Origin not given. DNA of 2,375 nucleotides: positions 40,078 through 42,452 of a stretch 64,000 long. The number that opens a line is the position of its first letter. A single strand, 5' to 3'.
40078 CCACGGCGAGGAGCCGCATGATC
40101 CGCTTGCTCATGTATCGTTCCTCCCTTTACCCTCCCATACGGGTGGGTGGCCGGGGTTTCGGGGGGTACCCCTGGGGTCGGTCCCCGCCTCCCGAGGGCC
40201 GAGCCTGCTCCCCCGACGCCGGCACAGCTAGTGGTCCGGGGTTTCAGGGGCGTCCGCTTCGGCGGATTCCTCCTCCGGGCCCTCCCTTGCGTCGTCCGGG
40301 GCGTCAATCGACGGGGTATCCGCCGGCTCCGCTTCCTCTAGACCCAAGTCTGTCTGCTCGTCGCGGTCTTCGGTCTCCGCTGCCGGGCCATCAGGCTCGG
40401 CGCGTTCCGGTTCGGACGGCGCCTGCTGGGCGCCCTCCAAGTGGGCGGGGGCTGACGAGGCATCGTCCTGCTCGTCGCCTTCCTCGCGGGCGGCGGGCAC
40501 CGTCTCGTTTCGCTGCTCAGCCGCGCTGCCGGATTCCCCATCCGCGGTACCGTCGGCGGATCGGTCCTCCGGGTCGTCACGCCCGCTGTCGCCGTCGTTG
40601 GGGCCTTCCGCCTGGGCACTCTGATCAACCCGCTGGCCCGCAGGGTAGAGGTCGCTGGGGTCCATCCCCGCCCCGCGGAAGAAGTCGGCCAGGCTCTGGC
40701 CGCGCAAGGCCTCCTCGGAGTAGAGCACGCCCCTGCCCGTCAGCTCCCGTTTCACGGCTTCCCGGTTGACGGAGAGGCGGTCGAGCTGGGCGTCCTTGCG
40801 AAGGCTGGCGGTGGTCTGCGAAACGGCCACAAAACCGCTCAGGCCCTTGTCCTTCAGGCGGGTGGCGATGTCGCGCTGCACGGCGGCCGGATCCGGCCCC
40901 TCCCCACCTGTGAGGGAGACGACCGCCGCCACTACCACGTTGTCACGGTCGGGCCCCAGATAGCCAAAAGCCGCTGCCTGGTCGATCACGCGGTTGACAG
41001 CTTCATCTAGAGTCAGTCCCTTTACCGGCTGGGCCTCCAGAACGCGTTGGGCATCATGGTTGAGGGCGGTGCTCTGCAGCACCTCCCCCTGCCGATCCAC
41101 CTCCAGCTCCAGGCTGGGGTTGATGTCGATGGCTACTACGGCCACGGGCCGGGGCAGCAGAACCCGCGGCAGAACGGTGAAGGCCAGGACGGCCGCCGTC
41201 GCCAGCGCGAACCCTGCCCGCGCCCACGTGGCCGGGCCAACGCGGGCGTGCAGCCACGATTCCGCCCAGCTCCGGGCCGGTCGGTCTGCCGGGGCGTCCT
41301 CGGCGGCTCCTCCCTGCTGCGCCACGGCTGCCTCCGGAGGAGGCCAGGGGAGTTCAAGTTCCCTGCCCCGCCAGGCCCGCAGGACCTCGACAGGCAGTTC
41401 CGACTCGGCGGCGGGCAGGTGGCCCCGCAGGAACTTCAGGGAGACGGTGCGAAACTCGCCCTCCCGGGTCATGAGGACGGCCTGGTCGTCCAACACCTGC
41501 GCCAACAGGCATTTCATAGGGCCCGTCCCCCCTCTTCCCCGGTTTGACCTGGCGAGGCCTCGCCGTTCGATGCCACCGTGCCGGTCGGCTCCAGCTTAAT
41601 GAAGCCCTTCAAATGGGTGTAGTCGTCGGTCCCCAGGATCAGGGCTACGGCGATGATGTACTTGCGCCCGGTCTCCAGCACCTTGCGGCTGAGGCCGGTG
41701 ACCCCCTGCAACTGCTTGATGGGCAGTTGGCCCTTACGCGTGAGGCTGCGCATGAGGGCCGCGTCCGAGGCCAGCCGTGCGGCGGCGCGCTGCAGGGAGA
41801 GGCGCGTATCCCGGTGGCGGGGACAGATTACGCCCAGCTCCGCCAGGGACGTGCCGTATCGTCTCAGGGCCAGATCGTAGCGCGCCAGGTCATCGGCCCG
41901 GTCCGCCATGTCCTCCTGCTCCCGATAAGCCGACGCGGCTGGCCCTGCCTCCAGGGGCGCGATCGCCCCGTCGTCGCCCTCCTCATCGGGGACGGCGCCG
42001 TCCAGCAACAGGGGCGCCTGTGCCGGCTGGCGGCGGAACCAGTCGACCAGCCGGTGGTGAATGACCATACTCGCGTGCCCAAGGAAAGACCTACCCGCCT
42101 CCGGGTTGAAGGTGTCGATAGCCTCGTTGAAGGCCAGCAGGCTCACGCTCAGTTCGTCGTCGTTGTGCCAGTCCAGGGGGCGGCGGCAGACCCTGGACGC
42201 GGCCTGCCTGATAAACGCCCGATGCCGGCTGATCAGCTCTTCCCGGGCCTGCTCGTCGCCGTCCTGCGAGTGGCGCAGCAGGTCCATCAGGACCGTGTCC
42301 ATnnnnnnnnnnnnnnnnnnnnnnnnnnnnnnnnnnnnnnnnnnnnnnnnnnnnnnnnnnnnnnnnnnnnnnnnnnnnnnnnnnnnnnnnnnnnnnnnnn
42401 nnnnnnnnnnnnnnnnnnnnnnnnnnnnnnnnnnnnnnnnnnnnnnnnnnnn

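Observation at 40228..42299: SigI-RsgI pair embedded among five SLH/S-layer genes; the RsgI has no sensing domain, only a long acidic disordered tail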

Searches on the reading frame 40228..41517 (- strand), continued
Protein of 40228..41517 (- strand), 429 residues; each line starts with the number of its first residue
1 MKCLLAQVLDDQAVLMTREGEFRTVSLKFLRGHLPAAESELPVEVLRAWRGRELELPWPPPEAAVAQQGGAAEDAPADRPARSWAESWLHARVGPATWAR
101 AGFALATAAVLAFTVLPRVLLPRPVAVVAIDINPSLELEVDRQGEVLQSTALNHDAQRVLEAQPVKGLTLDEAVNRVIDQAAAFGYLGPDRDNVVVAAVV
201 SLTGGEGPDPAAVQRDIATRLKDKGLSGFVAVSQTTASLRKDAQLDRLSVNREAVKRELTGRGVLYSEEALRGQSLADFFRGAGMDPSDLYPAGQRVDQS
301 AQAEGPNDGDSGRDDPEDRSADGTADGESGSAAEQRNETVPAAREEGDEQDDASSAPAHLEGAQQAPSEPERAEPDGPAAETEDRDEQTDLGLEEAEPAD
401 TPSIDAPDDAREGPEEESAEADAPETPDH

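Call 68: find_encoding_contigs(protein=P0001, flank=10000, max_places=3)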
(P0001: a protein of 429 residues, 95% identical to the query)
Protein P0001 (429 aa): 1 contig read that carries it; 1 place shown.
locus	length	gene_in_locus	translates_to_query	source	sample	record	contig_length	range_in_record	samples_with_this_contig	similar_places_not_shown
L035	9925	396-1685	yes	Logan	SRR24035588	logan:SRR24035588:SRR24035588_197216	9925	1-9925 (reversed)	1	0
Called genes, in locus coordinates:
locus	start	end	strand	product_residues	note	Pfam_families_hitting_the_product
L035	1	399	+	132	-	?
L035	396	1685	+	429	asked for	PF23750:RsgI_M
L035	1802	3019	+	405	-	PF09136:Glucodextran_B, PF00395:SLH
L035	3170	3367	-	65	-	-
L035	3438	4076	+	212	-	-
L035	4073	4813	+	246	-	PF00395:SLH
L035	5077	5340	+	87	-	-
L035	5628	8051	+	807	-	PF00395:SLH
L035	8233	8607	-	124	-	-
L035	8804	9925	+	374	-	?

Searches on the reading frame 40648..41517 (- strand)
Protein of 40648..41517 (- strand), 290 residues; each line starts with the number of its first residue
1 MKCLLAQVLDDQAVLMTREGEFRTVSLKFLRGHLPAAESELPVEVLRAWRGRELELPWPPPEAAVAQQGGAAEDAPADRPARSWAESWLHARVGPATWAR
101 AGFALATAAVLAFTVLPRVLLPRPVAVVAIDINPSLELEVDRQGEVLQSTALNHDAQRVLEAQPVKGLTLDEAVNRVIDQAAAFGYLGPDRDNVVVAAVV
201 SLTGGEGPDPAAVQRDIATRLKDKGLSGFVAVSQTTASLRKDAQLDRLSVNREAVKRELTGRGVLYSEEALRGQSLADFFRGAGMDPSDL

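Call 54: search_protein_representatives(protein=window:40648-41517:-)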
Query: 290 residues. Proteins with E-value up to 0.001 (for the whole library): 3437; up to 1e-10: 227; up to 1e-30: 3. The best 150 are listed.
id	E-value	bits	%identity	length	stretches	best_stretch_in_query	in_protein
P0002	3.9e-139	479.2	81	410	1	1-290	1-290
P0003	9.9e-82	291.0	54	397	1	1-288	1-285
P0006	5.2e-45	170.5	43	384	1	30-287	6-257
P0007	1.4e-27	113.4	38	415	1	97-288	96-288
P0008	5.0e-21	91.9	34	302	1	93-289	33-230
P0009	8.2e-21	91.2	34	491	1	98-286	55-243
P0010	8.5e-20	87.8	30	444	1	108-288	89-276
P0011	2.1e-19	86.5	34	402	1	104-289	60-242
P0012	8.6e-19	84.5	30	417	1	113-286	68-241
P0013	1.4e-18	83.8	33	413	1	98-285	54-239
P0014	3.5e-18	82.5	31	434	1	107-282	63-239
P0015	4.5e-18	82.2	33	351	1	66-279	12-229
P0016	4.8e-18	82.1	30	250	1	104-286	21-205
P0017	5.4e-18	81.9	30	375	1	121-287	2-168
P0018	7.7e-18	81.4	32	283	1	125-286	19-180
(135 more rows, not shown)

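Call 67: find_encoding_contigs(protein=P0006, flank=10000, max_places=3)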
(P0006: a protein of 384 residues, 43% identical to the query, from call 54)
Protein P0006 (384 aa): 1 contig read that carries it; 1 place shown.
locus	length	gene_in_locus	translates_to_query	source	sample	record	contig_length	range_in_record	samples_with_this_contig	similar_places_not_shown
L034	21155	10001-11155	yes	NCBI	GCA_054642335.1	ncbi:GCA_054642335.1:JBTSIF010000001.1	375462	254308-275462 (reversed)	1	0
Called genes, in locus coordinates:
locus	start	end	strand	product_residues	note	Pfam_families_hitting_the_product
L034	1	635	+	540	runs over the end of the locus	PF01656:CbiA (weak), PF06418:CTP_synth_N, PF00117:GATase, PF07722:Peptidase_C26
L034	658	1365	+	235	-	PF04893:Yip1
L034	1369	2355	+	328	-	PF02567:PhzC-PhzF, PF05544:Pro_racemase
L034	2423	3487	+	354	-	PF13487:HD_5, PF01966:HD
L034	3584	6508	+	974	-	PF00149:Metallophos, PF01011:PQQ (faint), PF13360:PQQ_2, PF13570:Beta-prop_ACSF4, PF13360:PQQ_2, PF13570:Beta-prop_ACSF4, PF13360:PQQ_2 (weak), PF00395:SLH (faint)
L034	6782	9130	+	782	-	PF00395:SLH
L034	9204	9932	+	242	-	PF04542:Sigma70_r2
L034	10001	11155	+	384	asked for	PF23750:RsgI_M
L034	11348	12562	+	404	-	PF00395:SLH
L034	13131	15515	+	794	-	PF00395:SLH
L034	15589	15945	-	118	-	-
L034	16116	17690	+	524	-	PF25919:BSH_CusB (faint), PF25917:BSH_RND, PF25954:Beta-barrel_RND_2, PF25990:Beta-barrel_YknX, PF26002:Beta-barrel_AprE (weak), PF25967:RND-MFP_C, PF25975:CzcB_C, PF25989:YknX_C, +2 more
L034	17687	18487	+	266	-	PF00005:ABC_tran, PF02463:SMC_N (faint), PF13304:AAA_21 (faint)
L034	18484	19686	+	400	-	PF12704:MacB_PCD, PF02687:FtsX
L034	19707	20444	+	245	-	PF04893:Yip1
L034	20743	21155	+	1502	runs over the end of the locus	PF05922:Inhibitor_I9, PF00082:Peptidase_S8, PF02225:PA, PF13205:Big_5, PF00395:SLH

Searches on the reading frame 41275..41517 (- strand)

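Call 6: search_protein_families(library=pfam, proteins=[window:41275-41517:-], max_evalue=10)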
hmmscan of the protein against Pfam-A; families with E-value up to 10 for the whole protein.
window:41275-41517:- (81 aa): 1 family
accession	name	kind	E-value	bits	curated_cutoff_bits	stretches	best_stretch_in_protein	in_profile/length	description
PF12791.13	RsgI_N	-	0.036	14.4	25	1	9-27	10-28/40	Anti-sigma factor N-terminus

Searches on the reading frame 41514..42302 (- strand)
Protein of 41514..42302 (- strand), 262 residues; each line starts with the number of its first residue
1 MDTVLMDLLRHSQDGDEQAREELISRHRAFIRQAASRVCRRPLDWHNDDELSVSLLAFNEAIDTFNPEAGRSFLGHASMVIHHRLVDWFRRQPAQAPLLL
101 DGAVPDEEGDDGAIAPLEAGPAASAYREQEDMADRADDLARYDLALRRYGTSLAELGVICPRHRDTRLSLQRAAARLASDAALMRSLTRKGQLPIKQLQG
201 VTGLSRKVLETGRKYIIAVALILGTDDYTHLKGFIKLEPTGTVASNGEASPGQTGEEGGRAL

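Call 3: search_protein_families(library=pfam, proteins=[window:41514-42299:-], max_evalue=0.1)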
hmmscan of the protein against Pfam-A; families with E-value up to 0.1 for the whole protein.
window:41514-42299:- (261 aa): 1 family
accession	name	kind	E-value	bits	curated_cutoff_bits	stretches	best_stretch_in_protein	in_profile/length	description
PF04542.20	Sigma70_r2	-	6.3e-08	32.7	24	1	22-91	1-68/71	Sigma-70 region 2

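Call 4: search_protein_families(library=ncbifam, proteins=[window:41514-42299:-], max_evalue=0.1)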
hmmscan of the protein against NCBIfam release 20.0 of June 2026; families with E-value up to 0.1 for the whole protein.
window:41514-42299:- (261 aa): 28 families (the best 25 are shown)
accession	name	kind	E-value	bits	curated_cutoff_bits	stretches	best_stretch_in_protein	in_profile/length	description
NF006175.0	PRK08311.2-3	subfamily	1.8e-71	240.5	244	1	4-237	7-237/244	RNA polymerase sigma factor SigI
NF006174.0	PRK08311.2-2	equivalog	1.2e-60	204.8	319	1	5-235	18-249/252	RNA polymerase sigma factor SigI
NF006176.0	PRK08311.2-4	equivalog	8.8e-54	182.5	260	1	2-236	11-238/249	RNA polymerase sigma factor SigI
TIGR02895.1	spore_sigI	equivalog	3.3e-49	167.6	185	1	11-234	4-219/219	RNA polymerase sigma-I factor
NF006172.0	PRK08311.1-3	equivalog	6.8e-49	166.9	318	1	7-235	18-243/248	RNA polymerase sigma factor SigI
NF006173.0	PRK08311.2-1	subfamily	5.1e-43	147.2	287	1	6-235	20-243/251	RNA polymerase sigma factor SigI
NF006177.0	PRK08311.2-5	equivalog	5.4e-43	147.3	498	1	15-235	16-229/237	RNA polymerase sigma factor SigI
NF006178.0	PRK08311.2-6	equivalog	1.6e-37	129.3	306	1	8-235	11-232/236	RNA polymerase sigma factor SigI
NF006170.0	PRK08311.1-1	equivalog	2.3e-34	119.2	271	1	12-237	13-215/221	RNA polymerase sigma factor SigI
NF006171.0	PRK08311.1-2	equivalog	3.1e-31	108.9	451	1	14-235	22-233/239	RNA polymerase sigma factor SigI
TIGR02937.1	sigma70-ECF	superfamily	1.3e-08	34.6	42.9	1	18-145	2-115/165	sigma-70 family RNA polymerase sigma factor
NF009166.1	PRK12513.1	equivalog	0.0007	19.3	206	1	7-124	12-123/193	RNA polymerase sigma factor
TIGR02980.1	SigBFG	subfamily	0.00097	18.9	234.35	1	16-80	2-64/227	SigB/SigF/SigG family RNA polymerase sigma factor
TIGR02479.1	FliA_WhiG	subfamily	0.0013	18.5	189.6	1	22-91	1-71/224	FliA/WhiG family RNA polymerase sigma factor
NF005644.0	PRK07408.1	subfamily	0.0017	18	261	1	7-89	16-98/258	RNA polymerase sigma factor SigF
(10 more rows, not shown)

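Call 10: find_related_loci(query=window:41514-42299:-, collection=genome_contigs, flank=10000)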
Query window:41514-42299:- (261 aa) in genome_contigs; peptide patterns used: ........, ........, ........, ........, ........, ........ (x = any residue, [..] = any of these).
262 stretches matched a pattern; 11 encode a relative of the query (tblastn E <= 1e-3); 11 distinct loci.
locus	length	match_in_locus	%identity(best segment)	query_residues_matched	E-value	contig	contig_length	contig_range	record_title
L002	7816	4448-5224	81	1-258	3e-130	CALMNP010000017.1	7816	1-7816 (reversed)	MAG TPA_asm: uncultured Firmicutes bacterium isolate SRR5215466_bin.94_CONCOCT_v1.1_MAG genome assembly, contig: ERZ7813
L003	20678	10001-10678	45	4-236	5e-63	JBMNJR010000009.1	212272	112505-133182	MAG: bacterium isolate SBF912LR0HQ0128 contig_45654, whole genome shotgun sequence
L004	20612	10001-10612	45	12-221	2e-49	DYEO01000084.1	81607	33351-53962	MAG TPA_asm: Dethiobacter sp. isolate Tomsk_51_21 Tomsk_k141_77279, whole genome shotgun sequence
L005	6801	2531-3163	42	5-221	9e-50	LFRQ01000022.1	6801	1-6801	MAG: Clostridia bacterium DTU022 scaffold77455, whole genome shotgun sequence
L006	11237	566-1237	38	7-234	4e-49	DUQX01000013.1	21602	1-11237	MAG TPA_asm: Bacillota bacterium isolate AS08sgBPME_442 15711_AS08, whole genome shotgun sequence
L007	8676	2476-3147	37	7-234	8e-49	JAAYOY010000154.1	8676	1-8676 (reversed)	MAG: Bacillota bacterium isolate AS22ysBPME_12 114836_AS22, whole genome shotgun sequence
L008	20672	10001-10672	36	7-234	8e-48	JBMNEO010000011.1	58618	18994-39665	MAG: Dethiobacteria bacterium isolate SBF912LR0HQ0054 contig_60137, whole genome shotgun sequence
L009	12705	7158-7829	37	7-234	4e-47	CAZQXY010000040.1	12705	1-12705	MAG TPA_asm: uncultured Desulfovibrionaceae bacterium isolate binchicken_co39_542 genome assembly, contig: NODE_11826_le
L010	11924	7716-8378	35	7-234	4e-45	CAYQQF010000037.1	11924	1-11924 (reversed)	MAG TPA_asm: uncultured Dethiobacter sp. isolate SRP241326_co3_315 genome assembly, contig: NODE_6590_length_11924_cov_4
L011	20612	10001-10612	42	12-221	4e-43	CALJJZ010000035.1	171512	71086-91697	MAG: uncultured Firmicutes bacterium isolate N1_Bin_Bin_71_sub_1 genome assembly, contig: c_000002362367, whole genome s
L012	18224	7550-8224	36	6-234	2e-48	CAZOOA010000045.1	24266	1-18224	MAG TPA_asm: uncultured Desulfovibrionaceae bacterium isolate binchicken_co32_322 genome assembly, contig: NODE_2870_len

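Call 36: find_related_loci(query=A4, collection=metagenome_contigs, flank=10000)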
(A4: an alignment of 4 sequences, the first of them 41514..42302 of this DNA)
Query A4 (262 aa) in metagenome_contigs; peptide patterns used: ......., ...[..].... (x = any residue, [..] = any of these).
179 stretches matched a pattern; 17 encode a relative of the query (tblastn E <= 1e-3); 17 distinct loci.
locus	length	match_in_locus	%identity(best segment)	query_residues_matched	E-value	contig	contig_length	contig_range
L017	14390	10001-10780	81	1-259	4e-131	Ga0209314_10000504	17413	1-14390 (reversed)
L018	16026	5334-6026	44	4-241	7e-55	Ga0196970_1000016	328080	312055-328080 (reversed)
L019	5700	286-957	39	8-235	6e-50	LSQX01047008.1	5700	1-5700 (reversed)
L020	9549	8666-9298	42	6-222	9e-50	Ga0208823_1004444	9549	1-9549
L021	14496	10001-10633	42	6-222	9e-50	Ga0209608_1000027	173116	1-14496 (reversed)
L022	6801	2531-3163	42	6-222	9e-50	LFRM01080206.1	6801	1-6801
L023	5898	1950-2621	37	8-235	7e-49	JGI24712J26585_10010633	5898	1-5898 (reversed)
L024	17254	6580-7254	36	7-235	1e-48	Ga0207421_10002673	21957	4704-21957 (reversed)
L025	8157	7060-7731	37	8-235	3e-47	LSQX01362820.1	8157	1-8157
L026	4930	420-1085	35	5-238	2e-44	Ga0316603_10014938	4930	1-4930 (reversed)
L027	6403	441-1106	33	5-238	2e-44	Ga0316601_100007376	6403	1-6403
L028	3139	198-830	32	20-238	6e-42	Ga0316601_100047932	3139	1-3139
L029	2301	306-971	32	5-238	3e-41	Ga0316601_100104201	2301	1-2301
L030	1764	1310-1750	35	20-174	3e-29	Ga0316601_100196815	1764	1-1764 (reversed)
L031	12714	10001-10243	44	20-101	1e-22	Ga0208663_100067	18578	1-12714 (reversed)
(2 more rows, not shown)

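Call 64: search_solved_structures(query=window:41514-42302:-, max_evalue=0.001, show_alignments=1)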
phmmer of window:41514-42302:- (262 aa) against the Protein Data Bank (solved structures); distinct sequences matched with E-value up to 0.001: 3.
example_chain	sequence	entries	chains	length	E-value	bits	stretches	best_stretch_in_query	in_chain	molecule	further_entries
8i24_F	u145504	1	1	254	4e-25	92.1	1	4-225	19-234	RNA polymerase sigma factor SigI6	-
8i23_F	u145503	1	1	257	6.7e-25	91.4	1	7-224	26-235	RNA polymerase sigma factor SigI1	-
6ivu_B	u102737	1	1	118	2.1e-07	34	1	133-225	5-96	RNA polymerase sigma factor SigI1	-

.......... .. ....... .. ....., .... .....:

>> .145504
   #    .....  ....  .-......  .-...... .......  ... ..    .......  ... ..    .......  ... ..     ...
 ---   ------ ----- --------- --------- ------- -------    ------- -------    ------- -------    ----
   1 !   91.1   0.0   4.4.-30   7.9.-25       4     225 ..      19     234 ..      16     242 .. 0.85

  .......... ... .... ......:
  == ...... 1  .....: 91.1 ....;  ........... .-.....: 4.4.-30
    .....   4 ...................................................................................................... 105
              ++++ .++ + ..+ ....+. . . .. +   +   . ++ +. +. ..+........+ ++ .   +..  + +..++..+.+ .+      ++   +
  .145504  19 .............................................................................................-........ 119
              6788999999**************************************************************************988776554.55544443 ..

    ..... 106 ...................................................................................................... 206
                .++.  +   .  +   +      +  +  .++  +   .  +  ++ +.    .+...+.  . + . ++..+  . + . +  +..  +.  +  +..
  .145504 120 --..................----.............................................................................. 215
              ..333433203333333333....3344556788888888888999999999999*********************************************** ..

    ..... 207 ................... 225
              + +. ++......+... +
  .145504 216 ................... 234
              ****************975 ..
